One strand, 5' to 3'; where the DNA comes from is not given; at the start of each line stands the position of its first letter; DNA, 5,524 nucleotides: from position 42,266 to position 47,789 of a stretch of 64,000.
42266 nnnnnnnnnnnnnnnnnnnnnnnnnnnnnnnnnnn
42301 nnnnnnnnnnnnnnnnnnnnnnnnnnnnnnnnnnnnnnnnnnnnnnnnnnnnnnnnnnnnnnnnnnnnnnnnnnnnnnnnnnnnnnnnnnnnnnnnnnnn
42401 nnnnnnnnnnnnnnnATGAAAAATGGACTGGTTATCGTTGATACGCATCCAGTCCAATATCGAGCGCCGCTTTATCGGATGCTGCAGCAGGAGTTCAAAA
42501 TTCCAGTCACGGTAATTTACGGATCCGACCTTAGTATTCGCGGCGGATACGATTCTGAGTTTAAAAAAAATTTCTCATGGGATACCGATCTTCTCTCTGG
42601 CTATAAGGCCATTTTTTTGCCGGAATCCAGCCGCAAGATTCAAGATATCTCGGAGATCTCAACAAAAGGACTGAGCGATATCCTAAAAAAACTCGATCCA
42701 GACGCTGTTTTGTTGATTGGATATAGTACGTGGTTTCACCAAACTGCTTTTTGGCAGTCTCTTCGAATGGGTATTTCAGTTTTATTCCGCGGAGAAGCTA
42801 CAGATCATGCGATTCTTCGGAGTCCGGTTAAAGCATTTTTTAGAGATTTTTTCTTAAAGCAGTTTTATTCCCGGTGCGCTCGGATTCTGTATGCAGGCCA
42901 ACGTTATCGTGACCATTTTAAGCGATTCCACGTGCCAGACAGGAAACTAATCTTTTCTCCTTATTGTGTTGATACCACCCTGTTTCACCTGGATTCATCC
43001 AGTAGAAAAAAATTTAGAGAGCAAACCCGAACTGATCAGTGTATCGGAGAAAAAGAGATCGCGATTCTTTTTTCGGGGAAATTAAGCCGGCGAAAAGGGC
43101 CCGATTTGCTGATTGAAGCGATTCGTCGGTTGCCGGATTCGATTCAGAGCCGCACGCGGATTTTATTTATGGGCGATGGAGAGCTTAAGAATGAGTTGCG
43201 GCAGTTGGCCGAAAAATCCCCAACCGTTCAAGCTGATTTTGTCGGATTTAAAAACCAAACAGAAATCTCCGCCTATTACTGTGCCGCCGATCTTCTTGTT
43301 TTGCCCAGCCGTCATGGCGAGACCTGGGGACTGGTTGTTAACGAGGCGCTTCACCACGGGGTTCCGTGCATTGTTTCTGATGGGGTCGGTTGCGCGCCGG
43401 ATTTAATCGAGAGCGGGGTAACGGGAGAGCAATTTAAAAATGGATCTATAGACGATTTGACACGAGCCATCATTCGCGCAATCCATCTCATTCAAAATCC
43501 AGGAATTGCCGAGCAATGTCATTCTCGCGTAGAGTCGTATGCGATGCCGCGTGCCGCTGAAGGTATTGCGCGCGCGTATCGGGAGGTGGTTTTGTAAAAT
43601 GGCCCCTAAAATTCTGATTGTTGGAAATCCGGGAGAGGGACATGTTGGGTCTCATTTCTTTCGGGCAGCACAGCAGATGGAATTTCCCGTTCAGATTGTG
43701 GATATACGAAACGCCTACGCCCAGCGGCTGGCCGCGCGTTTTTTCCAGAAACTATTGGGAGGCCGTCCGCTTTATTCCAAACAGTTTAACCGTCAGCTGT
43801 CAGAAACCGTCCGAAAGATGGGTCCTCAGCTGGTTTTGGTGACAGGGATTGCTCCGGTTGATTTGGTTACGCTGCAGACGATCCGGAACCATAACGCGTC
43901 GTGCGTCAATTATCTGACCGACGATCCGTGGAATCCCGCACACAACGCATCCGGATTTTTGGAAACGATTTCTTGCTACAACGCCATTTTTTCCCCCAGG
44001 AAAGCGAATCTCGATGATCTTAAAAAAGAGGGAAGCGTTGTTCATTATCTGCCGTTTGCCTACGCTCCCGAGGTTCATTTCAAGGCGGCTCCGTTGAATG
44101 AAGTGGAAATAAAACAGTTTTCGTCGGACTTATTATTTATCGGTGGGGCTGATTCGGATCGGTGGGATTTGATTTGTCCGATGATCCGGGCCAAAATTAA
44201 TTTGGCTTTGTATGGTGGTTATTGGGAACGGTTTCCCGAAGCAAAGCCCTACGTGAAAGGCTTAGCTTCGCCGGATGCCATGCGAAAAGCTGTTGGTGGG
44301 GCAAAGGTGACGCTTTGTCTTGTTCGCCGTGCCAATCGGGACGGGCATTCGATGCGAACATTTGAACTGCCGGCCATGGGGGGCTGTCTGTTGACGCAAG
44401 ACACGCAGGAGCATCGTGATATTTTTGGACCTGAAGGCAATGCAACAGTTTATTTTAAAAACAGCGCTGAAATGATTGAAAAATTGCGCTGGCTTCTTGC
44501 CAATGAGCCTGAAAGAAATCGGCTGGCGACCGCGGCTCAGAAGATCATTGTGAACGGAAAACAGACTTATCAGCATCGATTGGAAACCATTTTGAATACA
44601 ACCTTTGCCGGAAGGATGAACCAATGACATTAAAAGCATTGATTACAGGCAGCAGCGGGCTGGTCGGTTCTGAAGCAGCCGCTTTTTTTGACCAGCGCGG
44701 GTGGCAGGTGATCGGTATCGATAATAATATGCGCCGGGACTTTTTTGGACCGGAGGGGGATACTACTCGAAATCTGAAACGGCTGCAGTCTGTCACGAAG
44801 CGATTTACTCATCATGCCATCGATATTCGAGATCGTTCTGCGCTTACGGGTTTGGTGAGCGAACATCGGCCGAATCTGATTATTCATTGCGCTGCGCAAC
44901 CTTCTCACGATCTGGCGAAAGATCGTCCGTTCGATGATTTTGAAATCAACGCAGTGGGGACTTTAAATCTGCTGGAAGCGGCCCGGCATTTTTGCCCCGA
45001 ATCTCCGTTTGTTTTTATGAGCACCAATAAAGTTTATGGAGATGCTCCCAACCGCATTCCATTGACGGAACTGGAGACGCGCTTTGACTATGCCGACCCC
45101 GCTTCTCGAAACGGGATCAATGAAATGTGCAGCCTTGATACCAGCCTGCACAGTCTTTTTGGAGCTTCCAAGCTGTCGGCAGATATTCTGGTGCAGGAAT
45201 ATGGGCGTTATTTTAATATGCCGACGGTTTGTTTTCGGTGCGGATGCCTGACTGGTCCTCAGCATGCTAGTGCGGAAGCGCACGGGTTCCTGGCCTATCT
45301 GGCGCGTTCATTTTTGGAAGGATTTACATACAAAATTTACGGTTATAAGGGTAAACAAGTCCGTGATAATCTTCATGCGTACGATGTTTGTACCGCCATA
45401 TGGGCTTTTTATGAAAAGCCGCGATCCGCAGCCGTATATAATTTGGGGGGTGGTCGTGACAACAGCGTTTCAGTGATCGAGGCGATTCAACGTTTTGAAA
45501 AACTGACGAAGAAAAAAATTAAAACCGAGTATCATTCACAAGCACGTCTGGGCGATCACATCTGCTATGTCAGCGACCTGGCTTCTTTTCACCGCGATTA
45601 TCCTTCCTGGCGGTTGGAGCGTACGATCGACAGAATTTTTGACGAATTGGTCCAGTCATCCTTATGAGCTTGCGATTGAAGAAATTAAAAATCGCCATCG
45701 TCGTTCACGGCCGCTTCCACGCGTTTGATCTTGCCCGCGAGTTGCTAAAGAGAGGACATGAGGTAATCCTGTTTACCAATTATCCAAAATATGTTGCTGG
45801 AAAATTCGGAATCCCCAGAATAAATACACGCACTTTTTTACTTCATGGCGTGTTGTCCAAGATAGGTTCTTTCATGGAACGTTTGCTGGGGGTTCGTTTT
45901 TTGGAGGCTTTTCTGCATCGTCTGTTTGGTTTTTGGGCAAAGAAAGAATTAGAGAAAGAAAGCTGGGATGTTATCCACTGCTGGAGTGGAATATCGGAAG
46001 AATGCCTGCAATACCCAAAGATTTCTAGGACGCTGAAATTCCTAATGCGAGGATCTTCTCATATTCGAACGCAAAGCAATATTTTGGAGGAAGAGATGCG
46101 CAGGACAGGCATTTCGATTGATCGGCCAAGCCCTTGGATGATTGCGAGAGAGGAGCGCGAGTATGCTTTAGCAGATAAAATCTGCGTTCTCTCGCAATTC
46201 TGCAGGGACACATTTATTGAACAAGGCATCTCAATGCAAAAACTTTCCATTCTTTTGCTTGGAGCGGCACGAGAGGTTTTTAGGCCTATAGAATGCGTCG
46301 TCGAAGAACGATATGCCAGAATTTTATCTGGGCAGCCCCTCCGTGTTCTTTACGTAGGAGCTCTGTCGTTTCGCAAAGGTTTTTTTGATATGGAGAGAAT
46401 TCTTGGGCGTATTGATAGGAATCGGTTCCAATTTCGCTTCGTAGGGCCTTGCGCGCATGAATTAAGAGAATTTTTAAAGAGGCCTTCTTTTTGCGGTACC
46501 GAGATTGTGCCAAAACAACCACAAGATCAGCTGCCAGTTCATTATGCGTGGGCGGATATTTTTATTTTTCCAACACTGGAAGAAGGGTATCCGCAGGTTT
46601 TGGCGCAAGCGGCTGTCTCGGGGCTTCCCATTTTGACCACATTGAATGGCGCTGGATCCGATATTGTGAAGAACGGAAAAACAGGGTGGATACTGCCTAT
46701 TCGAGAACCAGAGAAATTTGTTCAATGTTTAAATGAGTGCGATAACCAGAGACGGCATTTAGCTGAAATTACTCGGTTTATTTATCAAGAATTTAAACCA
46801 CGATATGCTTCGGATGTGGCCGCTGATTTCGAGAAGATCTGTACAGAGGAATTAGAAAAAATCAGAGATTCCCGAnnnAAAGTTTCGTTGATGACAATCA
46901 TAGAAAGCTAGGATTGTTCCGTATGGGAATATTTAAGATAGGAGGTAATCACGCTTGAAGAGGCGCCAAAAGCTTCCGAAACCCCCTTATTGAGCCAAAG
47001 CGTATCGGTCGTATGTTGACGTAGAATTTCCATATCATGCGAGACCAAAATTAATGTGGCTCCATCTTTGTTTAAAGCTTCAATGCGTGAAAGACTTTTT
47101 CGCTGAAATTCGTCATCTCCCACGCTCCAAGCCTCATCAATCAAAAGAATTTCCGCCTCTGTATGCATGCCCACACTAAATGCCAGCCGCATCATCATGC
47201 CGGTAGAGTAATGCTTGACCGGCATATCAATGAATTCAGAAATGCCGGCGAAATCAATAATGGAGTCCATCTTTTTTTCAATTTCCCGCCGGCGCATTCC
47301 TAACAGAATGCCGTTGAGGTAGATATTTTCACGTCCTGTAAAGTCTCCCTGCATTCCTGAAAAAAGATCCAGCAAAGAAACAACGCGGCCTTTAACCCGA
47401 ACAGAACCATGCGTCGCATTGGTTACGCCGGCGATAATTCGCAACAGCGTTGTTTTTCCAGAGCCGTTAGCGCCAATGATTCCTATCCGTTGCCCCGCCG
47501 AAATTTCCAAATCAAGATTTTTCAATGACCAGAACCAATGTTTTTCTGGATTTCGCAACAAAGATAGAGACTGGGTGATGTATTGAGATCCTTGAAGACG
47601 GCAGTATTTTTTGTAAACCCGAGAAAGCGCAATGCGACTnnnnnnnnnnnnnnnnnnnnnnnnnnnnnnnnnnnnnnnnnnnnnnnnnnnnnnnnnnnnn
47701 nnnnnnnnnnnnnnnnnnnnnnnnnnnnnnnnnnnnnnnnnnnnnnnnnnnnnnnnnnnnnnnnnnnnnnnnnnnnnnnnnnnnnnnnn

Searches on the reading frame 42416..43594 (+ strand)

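Call 20: search_protein_families(library=pfam, proteins=[window:42416-43594:+], max_evalue=0.00001)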
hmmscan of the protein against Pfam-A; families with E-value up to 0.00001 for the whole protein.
window:42416-43594:+ (393 aa): 3 families
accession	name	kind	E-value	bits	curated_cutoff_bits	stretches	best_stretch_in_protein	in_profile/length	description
PF00534.26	Glycos_transf_1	-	5.1e-33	114.5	26.4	1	202-357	3-157/172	Glycosyl transferases group 1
PF13692.12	Glyco_trans_1_4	-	6.1e-25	88.6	27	1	216-356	3-140/142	Glycosyl transferases group 1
PF20706.3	GT4-conflict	-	4.3e-12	46.2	26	1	201-339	186-328/385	Family 4 Glycosyltransferase in conflict systems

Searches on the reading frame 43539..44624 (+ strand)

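Call 20: search_protein_families(library=pfam, proteins=[window:43539-44624:+], max_evalue=0.00001)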
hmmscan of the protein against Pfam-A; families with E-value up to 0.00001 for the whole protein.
window:43539-44624:+ (362 aa): 1 family
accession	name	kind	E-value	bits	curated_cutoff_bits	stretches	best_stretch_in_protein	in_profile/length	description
PF13524.12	Glyco_trans_1_2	-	9.5e-25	87.7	25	1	210-353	4-144/144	Glycosyl transferase-like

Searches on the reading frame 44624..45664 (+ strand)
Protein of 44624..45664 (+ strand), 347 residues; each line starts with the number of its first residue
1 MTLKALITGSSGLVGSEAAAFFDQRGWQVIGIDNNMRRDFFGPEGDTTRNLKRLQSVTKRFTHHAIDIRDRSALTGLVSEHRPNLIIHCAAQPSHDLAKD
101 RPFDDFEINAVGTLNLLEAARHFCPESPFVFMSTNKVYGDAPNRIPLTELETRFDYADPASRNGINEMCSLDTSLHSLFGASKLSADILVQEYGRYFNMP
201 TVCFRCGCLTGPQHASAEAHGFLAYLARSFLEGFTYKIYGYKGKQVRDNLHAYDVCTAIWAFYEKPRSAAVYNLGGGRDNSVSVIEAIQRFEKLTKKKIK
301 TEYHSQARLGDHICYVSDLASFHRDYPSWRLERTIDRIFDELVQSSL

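Call 20: search_protein_families(library=pfam, proteins=[window:44624-45664:+], max_evalue=0.00001)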
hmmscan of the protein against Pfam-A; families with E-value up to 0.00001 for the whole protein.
window:44624-45664:+ (347 aa): 5 families
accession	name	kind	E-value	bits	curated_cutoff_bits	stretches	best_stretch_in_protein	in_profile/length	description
PF01370.27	Epimerase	-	4.7e-43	147.8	20.9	1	5-275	1-240/240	NAD dependent epimerase/dehydratase family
PF16363.11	GDP_Man_Dehyd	-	1.4e-33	117.2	27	1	6-296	1-268/332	GDP-mannose 4,6 dehydratase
PF04321.23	RmlD_sub_bind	-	5.3e-15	55.7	27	1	4-140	2-107/287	RmlD substrate binding domain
PF02719.21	Polysacc_synt_2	-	4.3e-09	36.4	20.2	1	6-137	2-131/293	Polysaccharide biosynthesis protein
PF07993.18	NAD_binding_4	-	4.6e-09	36.2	20.1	1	84-221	90-220/258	Male sterility protein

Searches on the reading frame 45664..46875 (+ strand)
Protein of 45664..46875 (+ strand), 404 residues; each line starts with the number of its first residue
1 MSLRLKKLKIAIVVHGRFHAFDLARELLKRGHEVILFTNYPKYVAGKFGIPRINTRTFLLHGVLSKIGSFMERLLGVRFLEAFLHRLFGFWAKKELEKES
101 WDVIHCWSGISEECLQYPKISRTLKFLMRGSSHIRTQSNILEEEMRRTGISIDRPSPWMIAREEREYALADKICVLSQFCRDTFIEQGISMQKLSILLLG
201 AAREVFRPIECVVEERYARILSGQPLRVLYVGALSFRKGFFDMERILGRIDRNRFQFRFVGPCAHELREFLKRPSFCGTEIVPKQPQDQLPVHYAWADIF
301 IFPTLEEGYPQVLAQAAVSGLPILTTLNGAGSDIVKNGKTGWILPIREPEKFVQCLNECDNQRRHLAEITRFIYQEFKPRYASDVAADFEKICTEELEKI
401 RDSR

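Call 20: search_protein_families(library=pfam, proteins=[window:45664-46875:+], max_evalue=0.00001)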
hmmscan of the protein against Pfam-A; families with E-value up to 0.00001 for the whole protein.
window:45664-46875:+ (404 aa): 3 families
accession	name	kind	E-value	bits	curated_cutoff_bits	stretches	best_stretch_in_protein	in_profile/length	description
PF13692.12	Glyco_trans_1_4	-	1.8e-16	61.2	27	1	227-358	3-138/142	Glycosyl transferases group 1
PF00534.26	Glycos_transf_1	-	1.9e-13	50.8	26.4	1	224-358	14-154/172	Glycosyl transferases group 1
PF13439.12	Glyco_transf_4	-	4.3e-08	33.8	28.5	1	19-196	7-161/170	Glycosyltransferase Family 4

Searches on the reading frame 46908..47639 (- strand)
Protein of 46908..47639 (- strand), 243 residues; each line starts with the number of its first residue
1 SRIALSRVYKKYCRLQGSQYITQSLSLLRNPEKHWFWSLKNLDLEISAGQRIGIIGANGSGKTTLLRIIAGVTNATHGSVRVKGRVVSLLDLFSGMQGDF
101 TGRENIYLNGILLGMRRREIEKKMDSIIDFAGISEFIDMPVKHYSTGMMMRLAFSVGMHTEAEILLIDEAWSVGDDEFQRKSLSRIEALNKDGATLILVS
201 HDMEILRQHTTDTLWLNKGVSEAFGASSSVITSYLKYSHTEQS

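Call 20: search_protein_families(library=pfam, proteins=[window:46908-47639:-], max_evalue=0.00001)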
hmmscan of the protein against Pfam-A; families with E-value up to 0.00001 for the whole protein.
window:46908-47639:- (243 aa): 1 family
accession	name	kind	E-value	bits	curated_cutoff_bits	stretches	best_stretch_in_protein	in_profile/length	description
PF00005.33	ABC_tran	-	1.5e-21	77.9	25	1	39-170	1-135/137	ABC transporter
